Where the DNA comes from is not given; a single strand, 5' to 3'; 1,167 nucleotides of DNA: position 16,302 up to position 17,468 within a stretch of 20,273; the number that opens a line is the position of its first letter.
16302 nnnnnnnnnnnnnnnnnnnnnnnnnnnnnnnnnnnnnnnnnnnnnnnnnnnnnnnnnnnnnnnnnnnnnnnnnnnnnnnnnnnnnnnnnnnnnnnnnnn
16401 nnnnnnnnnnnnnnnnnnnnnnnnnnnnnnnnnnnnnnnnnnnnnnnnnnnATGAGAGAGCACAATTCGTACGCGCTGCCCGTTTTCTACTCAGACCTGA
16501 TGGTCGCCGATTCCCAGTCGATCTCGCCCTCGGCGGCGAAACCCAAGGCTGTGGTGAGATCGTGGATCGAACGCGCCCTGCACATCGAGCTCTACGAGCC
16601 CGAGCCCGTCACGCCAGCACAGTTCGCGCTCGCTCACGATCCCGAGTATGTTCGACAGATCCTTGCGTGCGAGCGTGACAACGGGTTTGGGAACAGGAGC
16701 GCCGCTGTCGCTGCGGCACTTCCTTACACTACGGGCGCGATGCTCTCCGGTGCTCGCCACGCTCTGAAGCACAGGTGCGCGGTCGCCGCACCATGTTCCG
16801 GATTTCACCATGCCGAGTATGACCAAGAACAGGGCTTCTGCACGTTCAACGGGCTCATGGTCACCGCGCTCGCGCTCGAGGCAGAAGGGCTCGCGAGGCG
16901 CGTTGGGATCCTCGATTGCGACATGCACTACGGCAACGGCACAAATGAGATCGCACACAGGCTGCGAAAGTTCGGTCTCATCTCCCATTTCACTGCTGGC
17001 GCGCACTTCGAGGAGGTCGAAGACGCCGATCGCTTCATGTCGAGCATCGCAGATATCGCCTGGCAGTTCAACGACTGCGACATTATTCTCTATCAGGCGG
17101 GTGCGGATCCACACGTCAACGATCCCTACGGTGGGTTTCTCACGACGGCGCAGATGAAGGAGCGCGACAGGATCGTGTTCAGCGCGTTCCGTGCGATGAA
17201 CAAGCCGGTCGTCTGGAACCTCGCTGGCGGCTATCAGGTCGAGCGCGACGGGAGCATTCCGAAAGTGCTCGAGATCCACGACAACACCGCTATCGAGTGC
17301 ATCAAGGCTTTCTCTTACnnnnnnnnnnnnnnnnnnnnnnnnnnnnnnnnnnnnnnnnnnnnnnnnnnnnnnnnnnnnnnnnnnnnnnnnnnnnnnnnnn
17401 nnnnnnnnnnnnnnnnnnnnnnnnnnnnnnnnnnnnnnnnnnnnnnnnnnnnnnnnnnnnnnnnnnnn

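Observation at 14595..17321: Translationally coupled cassette: minimal eukaryotic-like protein kinase, ATP-dependent DNA ligase and HDAC-family deacetylase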

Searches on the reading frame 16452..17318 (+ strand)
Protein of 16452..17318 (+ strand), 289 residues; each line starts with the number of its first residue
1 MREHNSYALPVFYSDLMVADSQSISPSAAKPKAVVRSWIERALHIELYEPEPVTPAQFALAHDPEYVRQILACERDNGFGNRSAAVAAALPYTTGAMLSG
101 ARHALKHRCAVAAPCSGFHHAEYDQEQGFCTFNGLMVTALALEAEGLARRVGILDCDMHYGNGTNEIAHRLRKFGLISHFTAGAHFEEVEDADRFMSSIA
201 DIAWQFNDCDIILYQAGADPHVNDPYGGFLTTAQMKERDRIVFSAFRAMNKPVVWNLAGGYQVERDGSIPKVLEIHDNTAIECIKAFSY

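Call 3: search_protein_families(library=pfam, proteins=[window:16452-17318:+], max_evalue=0.1)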
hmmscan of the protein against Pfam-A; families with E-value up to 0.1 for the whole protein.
window:16452-17318:+ (289 aa): 1 family
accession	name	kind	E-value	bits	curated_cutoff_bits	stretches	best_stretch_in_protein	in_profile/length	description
PF00850.24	Hist_deacetyl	-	6e-34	118.2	27.9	2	43-183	20-176/298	Histone deacetylase domain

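Call 8: search_dna_similar(query=window:16452-17318:+, collection=phages, mode=protein, max_rows=40, max_evalue=0.001)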
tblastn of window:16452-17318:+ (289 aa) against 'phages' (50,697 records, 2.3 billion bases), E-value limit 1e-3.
Records with a match: 6; places in all: 6; records where one place covers at least 80% of the query: 6.
Best place of each record, by identity: <60% 6.
By first word of the organism name: uncultured 4; Rhodococcus 2.
By host as written in the record: - 4; Rhodococcus equi 2.
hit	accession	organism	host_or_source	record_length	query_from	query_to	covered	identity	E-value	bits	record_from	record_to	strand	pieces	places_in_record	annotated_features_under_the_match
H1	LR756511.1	uncultured phage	metagenomic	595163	9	287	97%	36.4%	4e-42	195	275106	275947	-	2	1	record has no annotation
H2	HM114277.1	Rhodococcus phage E3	Rhodococcus equi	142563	30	261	80%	30.6%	5e-20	96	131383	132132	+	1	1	gp202: putative histone deacetylase protein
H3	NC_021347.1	Rhodococcus phage E3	Rhodococcus equi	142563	30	261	80%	30.6%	5e-20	96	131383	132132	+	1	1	gp202: putative histone deacetylase protein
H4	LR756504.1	uncultured phage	metagenomic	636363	8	284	96%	24.5%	4e-12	72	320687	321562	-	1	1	record has no annotation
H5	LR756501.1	uncultured phage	metagenomic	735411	17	283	92%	24.3%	1e-7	58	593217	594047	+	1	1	record has no annotation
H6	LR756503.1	uncultured phage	metagenomic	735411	17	283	92%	24.3%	1e-7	58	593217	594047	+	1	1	record has no annotation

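Call 11: search_protein_families(library=phrogs, proteins=[window:16452-17318:+], max_evalue=0.01)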
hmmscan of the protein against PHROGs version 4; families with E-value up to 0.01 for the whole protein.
window:16452-17318:+ (289 aa): 0 families

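Call 15: get_annotated_region(hit=H1, flank=6000)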
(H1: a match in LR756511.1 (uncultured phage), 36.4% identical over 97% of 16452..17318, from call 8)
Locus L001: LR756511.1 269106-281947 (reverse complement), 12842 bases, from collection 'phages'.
description: uncultured phage genome assembly, chromosome: 1.
organism: uncultured phage (NCBI taxid 278008)
taxonomy: Viruses; environmental samples
host: -; source: metagenomic; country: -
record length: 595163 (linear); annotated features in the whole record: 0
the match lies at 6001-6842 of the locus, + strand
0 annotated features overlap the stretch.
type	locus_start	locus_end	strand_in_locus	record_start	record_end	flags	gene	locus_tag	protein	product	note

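Call 16: get_annotated_region(hit=H2, flank=5000)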
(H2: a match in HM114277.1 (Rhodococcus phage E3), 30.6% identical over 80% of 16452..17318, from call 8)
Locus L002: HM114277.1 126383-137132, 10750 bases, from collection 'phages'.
description: Rhodococcus phage E3, complete genome.
organism: Rhodococcus phage E3 (NCBI taxid 1007869)
taxonomy: Viruses; Duplodnaviria; Heunggongvirae; Uroviricota; Caudoviricetes
host: Rhodococcus equi; source: -; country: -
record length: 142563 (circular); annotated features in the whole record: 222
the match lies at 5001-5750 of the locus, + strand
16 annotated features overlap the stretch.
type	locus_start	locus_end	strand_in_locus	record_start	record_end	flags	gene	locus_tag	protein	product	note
CDS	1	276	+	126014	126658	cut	gp190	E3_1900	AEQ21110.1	hypothetical protein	-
CDS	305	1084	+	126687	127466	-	gp191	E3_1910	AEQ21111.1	hypothetical protein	-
CDS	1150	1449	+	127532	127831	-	gp192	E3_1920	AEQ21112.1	hypothetical protein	-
CDS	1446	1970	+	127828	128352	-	gp193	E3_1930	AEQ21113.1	hypothetical protein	-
CDS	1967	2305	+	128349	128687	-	gp194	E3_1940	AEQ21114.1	hypothetical protein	-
CDS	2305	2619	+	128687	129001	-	gp195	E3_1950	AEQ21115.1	hypothetical protein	-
CDS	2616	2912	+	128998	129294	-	gp196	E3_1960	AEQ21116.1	hypothetical protein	-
CDS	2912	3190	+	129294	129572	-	gp197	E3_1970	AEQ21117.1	hypothetical protein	-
CDS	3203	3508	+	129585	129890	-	gp198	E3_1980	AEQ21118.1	hypothetical protein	-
CDS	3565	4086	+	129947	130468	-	gp199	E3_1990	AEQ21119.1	putative HNH endonuclease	-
CDS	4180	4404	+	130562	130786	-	gp200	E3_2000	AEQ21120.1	hypothetical protein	-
CDS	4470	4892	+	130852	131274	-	gp201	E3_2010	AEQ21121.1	hypothetical protein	-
CDS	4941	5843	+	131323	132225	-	gp202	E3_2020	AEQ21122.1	putative histone deacetylase protein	-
CDS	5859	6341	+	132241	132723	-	gp203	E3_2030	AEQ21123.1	hypothetical protein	-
CDS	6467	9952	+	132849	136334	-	gp204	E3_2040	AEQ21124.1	putative tail fiber protein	-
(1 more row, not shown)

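Call 21: find_related_loci(query=window:16452-17318:+, collection=viral_contigs, flank=8000)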
Query window:16452-17318:+ (289 aa) in viral_contigs; peptide patterns used: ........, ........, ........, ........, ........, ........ (x = any residue, [..] = any of these).
2 stretches matched a pattern, but none encodes a relative of the query by tblastn (E <= 1e-3).

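Call 22: find_homologous_proteins(query=window:16452-17318:+, max_evalue=0.00001)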
Query window:16452-17318:+ (289 aa): 7431 proteins with E <= 0.00001 among 8000 candidates; the best 120 are listed.
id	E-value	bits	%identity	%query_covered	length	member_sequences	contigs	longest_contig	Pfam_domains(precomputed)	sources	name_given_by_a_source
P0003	2.7e-188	642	96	100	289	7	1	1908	PF00850.25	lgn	-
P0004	1.1e-112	394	62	97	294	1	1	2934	PF00850.25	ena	-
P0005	1.9e-112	393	62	98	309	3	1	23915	PF00850.25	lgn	-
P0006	3.3e-112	393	65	94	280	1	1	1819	PF00850.25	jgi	jgi:acetoin utilization deacetylase AcuC-like enzyme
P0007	9.7e-112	391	61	97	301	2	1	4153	PF00850.25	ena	-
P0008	1.7e-111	390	61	97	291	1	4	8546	PF00850.25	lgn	-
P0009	4.4e-111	389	62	97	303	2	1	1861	PF00850.25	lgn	-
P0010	6.6e-111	388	62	97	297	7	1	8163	PF00850.25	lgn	-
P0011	1.1e-110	388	63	97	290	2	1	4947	PF00850.25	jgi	jgi:acetoin utilization deacetylase AcuC-like enzyme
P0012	4.5e-110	386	62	97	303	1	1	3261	PF00850.25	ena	-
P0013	1.5e-109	384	63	97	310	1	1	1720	PF00850.25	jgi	jgi:acetoin utilization deacetylase AcuC-like enzyme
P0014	1.9e-109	384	63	97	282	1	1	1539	PF00850.25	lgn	-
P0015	2.8e-109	383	62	96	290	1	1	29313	PF00850.25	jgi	jgi:acetoin utilization deacetylase AcuC-like enzyme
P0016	3.5e-109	383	63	98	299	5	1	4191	PF00850.25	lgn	-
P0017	4.3e-109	382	61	97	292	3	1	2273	PF00850.25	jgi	jgi:acetoin utilization deacetylase AcuC-like enzyme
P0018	1.7e-108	380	60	97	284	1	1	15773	PF00850.25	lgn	-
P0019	1.9e-108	380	61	97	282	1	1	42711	PF00850.25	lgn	-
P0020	2.4e-108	380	60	97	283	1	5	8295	PF00850.25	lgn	-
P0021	2.9e-108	380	60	98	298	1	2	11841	PF00850.25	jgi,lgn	jgi:acetoin utilization deacetylase AcuC-like enzyme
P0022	3.2e-108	379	60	97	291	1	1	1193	PF00850.25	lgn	-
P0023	3.3e-108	379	62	97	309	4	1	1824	PF00850.25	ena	-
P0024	4.9e-108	379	61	97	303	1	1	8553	PF00850.25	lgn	-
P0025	5.8e-108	379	60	97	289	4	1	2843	PF00850.25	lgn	-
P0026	9.3e-108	378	60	97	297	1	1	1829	PF00850.25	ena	-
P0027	1.7e-107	377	61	97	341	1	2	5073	PF00850.25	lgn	-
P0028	2.6e-107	376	62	97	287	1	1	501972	PF00850.25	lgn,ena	-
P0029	3.0e-107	376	59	97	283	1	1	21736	PF00850.25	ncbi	-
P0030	4.3e-107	376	61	97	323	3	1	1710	PF00850.25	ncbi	-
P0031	9.9e-107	375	60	97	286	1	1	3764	PF00850.25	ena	-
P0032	1.1e-106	375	59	97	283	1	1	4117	PF00850.25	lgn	-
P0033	1.4e-106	374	60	96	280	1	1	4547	PF00850.25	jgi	jgi:acetoin utilization deacetylase AcuC-like enzyme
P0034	1.8e-106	374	61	97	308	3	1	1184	PF00850.25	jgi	jgi:acetoin utilization deacetylase AcuC-like enzyme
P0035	1.9e-106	374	63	94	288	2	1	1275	PF00850.25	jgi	jgi:acetoin utilization deacetylase AcuC-like enzyme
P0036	2.0e-106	374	59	97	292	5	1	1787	PF00850.25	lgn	-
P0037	2.0e-106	374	59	99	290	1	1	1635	PF00850.25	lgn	-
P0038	2.2e-106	373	61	97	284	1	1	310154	PF00850.25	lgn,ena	-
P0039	2.5e-106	373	60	97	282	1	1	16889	PF00850.25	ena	-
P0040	3.0e-106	373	61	97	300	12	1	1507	PF00850.25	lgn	-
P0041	3.6e-106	373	60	97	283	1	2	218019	PF00850.25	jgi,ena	-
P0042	4.3e-106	372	60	98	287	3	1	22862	PF00850.25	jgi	jgi:acetoin utilization deacetylase AcuC-like enzyme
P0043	5.1e-106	372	62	97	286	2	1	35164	PF00850.25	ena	-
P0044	5.6e-106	372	60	97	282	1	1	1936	PF00850.25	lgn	-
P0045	7.7e-106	372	59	98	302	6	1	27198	PF00850.25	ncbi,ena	-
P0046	1.1e-105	371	59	97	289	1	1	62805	PF00850.25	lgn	-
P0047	1.2e-105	371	59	97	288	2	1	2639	PF00850.25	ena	-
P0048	1.3e-105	371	60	97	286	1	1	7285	PF00850.25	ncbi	-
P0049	1.9e-105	370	57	99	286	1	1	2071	PF00850.25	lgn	-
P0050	2.1e-105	370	61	97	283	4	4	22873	PF00850.25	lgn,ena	-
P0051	2.8e-105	370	59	97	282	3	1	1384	PF00850.25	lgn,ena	-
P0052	3.0e-105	370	61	97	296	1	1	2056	PF00850.25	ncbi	ncbi:MAG: hypothetical protein NVS3B10_24160 [Polyangiales bacterium]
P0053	3.3e-105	370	57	97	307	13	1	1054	PF00850.25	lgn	-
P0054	4.0e-105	369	59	98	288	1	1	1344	PF00850.25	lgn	-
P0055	4.1e-105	369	59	97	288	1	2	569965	PF00850.25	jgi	jgi:acetoin utilization deacetylase AcuC-like enzyme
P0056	5.0e-105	369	58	99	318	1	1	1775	PF00850.25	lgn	-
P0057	6.8e-105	369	62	97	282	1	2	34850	PF00850.25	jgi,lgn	jgi:acetoin utilization deacetylase AcuC-like enzyme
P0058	7.3e-105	368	59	97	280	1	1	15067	PF00850.25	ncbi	-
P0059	8.1e-105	368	60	97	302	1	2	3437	PF00850.25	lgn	-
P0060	1.3e-104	368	60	97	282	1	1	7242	PF00850.25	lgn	-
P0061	1.3e-104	368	59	97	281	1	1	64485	PF00850.25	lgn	-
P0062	1.7e-104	367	58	97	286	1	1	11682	PF00850.25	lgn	-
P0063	1.7e-104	367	58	97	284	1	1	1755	PF00850.25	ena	-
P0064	2.0e-104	367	59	97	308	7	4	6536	PF00850.25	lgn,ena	-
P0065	2.1e-104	367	59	98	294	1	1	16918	PF00850.25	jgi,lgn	jgi:acetoin utilization deacetylase AcuC-like enzyme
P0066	2.6e-104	367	59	97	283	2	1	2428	PF00850.25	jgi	-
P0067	2.8e-104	367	57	98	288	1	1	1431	PF00850.25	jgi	jgi:acetoin utilization deacetylase AcuC-like enzyme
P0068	3.2e-104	366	58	96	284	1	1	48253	PF00850.25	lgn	-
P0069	4.0e-104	366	59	99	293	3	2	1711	PF00850.25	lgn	-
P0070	4.1e-104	366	61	94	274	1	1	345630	PF00850.25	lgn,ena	-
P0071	4.8e-104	366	60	97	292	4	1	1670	PF00850.25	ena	-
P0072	5.0e-104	366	56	97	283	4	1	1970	PF00850.25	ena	-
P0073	5.7e-104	366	59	97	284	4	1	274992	PF00850.25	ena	-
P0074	5.8e-104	366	59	97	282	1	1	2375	PF00850.25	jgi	jgi:acetoin utilization deacetylase AcuC-like enzyme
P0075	6.0e-104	365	58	97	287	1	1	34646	PF00850.25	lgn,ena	-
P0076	6.3e-104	365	59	97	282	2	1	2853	PF00850.25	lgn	-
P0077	7.0e-104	365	58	97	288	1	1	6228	PF00850.25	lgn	-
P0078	7.6e-104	365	60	97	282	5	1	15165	PF00850.25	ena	-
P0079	1.0e-103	365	60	97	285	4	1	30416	PF00850.25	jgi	-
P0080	1.0e-103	365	60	99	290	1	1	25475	PF00850.25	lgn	-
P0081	1.2e-103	365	58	98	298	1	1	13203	PF00850.25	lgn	-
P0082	1.3e-103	364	59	96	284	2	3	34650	PF00850.25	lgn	-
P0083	1.9e-103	364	59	97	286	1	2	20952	PF00850.25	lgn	-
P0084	2.3e-103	364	59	97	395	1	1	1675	PF00850.25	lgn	-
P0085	2.4e-103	363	58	97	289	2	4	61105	PF00850.25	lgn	-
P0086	2.6e-103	363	58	97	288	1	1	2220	PF00850.25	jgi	-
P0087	3.0e-103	363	59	97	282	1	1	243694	PF00850.25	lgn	-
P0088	3.1e-103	363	60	97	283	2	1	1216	PF00850.25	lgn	-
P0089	3.5e-103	363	60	97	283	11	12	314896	PF00850.25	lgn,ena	-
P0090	3.7e-103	363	57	96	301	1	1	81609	PF00850.25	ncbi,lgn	ncbi:MAG: hypothetical protein U0414_40710 [Polyangiaceae bacterium]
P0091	4.4e-103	363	59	97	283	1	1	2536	PF00850.25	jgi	jgi:acetoin utilization deacetylase AcuC-like enzyme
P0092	4.4e-103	363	58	97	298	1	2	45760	PF00850.25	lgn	-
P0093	4.9e-103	362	58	97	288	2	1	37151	PF00850.25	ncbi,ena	-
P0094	5.4e-103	362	58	97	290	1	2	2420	PF00850.25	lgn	-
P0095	6.3e-103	362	58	97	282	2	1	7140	PF00850.25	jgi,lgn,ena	-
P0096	7.0e-103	362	59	97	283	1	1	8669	PF00850.25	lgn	-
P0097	7.2e-103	362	59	97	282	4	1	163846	PF00850.25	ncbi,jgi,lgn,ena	jgi:acetoin utilization deacetylase AcuC-like enzyme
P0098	7.3e-103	362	60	94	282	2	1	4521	PF00850.25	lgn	-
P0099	8.3e-103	362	59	97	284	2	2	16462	PF00850.25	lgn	-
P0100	8.9e-103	362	59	97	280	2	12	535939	PF00850.25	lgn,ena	-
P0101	1.2e-102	361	57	96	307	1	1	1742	PF00850.25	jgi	jgi:acetoin utilization deacetylase AcuC-like enzyme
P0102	1.2e-102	361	58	97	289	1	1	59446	PF00850.25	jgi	jgi:acetoin utilization deacetylase AcuC-like enzyme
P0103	1.4e-102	361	61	94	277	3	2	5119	PF00850.25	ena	-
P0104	1.5e-102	361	58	98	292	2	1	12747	PF00850.25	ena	-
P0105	1.5e-102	361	60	97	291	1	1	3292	PF00850.25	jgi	jgi:acetoin utilization deacetylase AcuC-like enzyme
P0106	1.5e-102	361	58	97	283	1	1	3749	PF00850.25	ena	-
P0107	1.7e-102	361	57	97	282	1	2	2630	PF00850.25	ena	-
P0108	1.8e-102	361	58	99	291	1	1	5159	PF00850.25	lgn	-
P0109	1.8e-102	361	59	97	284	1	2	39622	PF00850.25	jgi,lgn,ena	-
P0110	1.9e-102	361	58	97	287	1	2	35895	PF00850.25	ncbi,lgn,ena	-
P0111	1.9e-102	361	57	97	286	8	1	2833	PF00850.25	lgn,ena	-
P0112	1.9e-102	361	57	98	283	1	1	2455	PF00850.25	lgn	-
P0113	2.0e-102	361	58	97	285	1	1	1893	PF00850.25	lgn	-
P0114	2.1e-102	360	59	97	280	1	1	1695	PF00850.25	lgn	-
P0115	2.2e-102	360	58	97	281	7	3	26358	PF00850.25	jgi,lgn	jgi:acetoin utilization deacetylase AcuC-like enzyme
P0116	2.4e-102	360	57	98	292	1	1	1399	PF00850.25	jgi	jgi:acetoin utilization deacetylase AcuC-like enzyme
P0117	2.5e-102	360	59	97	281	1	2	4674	PF00850.25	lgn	-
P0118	2.7e-102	360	58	97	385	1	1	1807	PF00850.25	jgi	jgi:acetoin utilization deacetylase AcuC-like enzyme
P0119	2.7e-102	360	60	97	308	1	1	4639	PF00850.25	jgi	-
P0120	3.5e-102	360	59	97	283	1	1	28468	PF00850.25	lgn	-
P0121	3.9e-102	360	56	99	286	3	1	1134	PF00850.25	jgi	jgi:acetoin utilization deacetylase AcuC-like enzyme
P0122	4.1e-102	359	57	96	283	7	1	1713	PF00850.25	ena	-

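Call 25: find_encoding_contigs(protein=P0005, flank=10000, max_places=3)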
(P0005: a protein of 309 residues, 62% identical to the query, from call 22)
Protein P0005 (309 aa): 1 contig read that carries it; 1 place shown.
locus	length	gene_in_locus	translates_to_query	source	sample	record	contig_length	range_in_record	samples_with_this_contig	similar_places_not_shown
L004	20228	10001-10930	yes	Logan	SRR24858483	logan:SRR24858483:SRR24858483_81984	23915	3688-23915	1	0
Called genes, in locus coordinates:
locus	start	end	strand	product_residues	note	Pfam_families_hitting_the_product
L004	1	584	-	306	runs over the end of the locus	PF10021:PARG_cat_microb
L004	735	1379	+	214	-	-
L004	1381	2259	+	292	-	-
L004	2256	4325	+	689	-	PF13191:AAA_16 (faint), PF13401:AAA_22 (faint), PF07728:AAA_5 (faint), PF13521:AAA_28 (faint), PF00004:AAA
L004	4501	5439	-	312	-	PF00149:Metallophos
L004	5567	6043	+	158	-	-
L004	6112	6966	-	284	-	PF00149:Metallophos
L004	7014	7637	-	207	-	-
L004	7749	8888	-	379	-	PF25390:WD40_RLD, PF13540:RCC1_2 (weak), PF00415:RCC1, PF13540:RCC1_2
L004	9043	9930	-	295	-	PF00126:HTH_1, PF03466:LysR_substrate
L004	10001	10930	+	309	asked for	PF00850:Hist_deacetyl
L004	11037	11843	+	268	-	PF13371:TPR_9 (faint)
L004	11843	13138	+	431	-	PF25390:WD40_RLD, PF13540:RCC1_2, PF00415:RCC1, PF13540:RCC1_2 (weak), PF00415:RCC1, PF13540:RCC1_2, PF25390:WD40_RLD, PF13540:RCC1_2, +2 more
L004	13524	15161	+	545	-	PF08378:NERD, PF13191:AAA_16, PF13604:AAA_30 (weak), PF00580:UvrD-helicase (faint), PF13245:AAA_19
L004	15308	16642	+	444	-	PF00092:VWA (weak), PF13519:VWA_2, PF13768:VWA_3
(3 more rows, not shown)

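Call 26: find_encoding_contigs(protein=P0003, flank=10000, max_places=3)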
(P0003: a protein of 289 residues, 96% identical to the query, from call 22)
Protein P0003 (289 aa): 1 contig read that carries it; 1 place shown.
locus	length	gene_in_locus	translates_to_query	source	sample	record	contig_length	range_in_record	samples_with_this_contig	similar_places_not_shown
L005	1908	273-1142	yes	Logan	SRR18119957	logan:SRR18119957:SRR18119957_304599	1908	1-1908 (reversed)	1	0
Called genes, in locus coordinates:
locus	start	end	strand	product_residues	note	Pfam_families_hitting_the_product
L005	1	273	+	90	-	?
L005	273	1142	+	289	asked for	PF00850:Hist_deacetyl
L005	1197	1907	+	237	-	?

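Call 45: search_solved_structures(query=window:16452-17318:+, max_evalue=0.001, show_alignments=2)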
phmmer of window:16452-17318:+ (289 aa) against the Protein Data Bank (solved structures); distinct sequences matched with E-value up to 0.001: 128 (the best 60 are shown).
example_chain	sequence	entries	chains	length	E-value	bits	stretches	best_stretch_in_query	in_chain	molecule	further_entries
9rje_A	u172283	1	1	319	7.5e-21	78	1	46-277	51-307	Histone deacetylase domain-containing protein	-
5g0h_A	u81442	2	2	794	1.9e-18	70.1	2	107-193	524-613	HDAC6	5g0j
5g0i_A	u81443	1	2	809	2.1e-18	70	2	107-193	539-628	HDAC6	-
7qno_A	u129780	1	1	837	2.5e-18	69.7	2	107-193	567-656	Histone deacetylase 6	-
9gkv_B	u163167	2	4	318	1.2e-16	64.1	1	46-275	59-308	Histone deacetylase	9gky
9k91_A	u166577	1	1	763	2.4e-15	59.9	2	50-166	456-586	Histone deacetylase 6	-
9gz5_A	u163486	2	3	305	6.4e-11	45.4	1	46-264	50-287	Histone deacetylase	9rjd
10ah_A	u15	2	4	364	1.5e-09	40.9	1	95-193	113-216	Protein deacetylase HDAC6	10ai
6pzo_A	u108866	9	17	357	1.8e-09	40.7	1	107-193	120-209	Hdac6 protein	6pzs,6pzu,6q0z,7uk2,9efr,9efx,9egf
8qa7_A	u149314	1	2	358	1.8e-09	40.6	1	107-193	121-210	Histone deacetylase 6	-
6pzr_A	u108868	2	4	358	1.8e-09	40.6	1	107-193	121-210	Hdac6 protein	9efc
6r0k_A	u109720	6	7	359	1.8e-09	40.6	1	107-193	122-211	Histone deacetylase 6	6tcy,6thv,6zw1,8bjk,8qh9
28oi_A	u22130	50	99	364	1.9e-09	40.6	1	107-193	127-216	Histone deacetylase 6 | Hdac6 protein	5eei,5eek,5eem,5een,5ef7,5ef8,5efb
7o2p_A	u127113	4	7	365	1.9e-09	40.6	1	107-193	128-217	Histone deacetylase 6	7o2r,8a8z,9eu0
3c0y_A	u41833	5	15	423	2e-09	40.5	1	94-169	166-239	Histone deacetylase 7a | HISTONE DEACETYLASE 7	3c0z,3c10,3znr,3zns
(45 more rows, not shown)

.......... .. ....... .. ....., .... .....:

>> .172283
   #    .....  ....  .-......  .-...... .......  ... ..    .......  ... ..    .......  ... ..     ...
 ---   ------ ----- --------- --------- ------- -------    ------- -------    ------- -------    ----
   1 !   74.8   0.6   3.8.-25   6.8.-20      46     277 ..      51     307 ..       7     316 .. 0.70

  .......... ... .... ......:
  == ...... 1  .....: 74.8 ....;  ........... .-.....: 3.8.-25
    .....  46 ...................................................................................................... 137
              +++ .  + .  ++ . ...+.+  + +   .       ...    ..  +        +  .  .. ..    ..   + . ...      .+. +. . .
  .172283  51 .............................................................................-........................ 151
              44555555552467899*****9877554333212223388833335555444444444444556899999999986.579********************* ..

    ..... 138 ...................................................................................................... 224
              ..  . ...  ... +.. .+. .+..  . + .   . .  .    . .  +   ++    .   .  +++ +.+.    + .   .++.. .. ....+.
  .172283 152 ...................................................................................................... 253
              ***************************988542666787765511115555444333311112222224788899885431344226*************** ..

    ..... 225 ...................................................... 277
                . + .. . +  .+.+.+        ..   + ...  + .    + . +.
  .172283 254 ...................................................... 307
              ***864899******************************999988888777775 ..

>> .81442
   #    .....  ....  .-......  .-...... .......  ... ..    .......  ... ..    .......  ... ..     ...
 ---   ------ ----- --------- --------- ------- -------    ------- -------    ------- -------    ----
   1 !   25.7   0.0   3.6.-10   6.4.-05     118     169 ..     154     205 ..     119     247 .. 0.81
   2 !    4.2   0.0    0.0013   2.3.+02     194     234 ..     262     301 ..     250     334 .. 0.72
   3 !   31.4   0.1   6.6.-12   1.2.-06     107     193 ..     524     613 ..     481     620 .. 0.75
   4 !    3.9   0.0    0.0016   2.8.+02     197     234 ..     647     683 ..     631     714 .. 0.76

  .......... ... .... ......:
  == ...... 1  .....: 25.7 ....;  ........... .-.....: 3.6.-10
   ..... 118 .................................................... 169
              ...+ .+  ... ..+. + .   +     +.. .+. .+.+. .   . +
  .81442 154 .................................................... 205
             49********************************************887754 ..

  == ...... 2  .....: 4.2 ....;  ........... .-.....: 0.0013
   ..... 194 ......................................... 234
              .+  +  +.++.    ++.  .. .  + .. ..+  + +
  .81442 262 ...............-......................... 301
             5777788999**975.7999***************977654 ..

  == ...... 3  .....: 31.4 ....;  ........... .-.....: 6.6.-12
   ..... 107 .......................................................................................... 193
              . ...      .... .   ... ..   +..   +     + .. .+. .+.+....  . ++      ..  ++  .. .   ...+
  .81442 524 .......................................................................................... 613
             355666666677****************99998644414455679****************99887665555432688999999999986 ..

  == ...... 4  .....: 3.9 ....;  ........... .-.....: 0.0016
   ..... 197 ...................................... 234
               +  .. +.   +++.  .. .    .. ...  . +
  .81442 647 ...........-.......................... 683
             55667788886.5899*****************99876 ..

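Call 46: search_protein_families(library=ncbifam, proteins=[window:16452-17318:+], max_evalue=0.01)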
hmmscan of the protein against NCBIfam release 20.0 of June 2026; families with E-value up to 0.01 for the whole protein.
window:16452-17318:+ (289 aa): 0 families

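Call 47: search_protein_families(library=padloc, proteins=[window:16452-17318:+], max_evalue=0.01)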
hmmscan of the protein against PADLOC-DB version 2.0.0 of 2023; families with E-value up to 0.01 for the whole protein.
window:16452-17318:+ (289 aa): 0 families
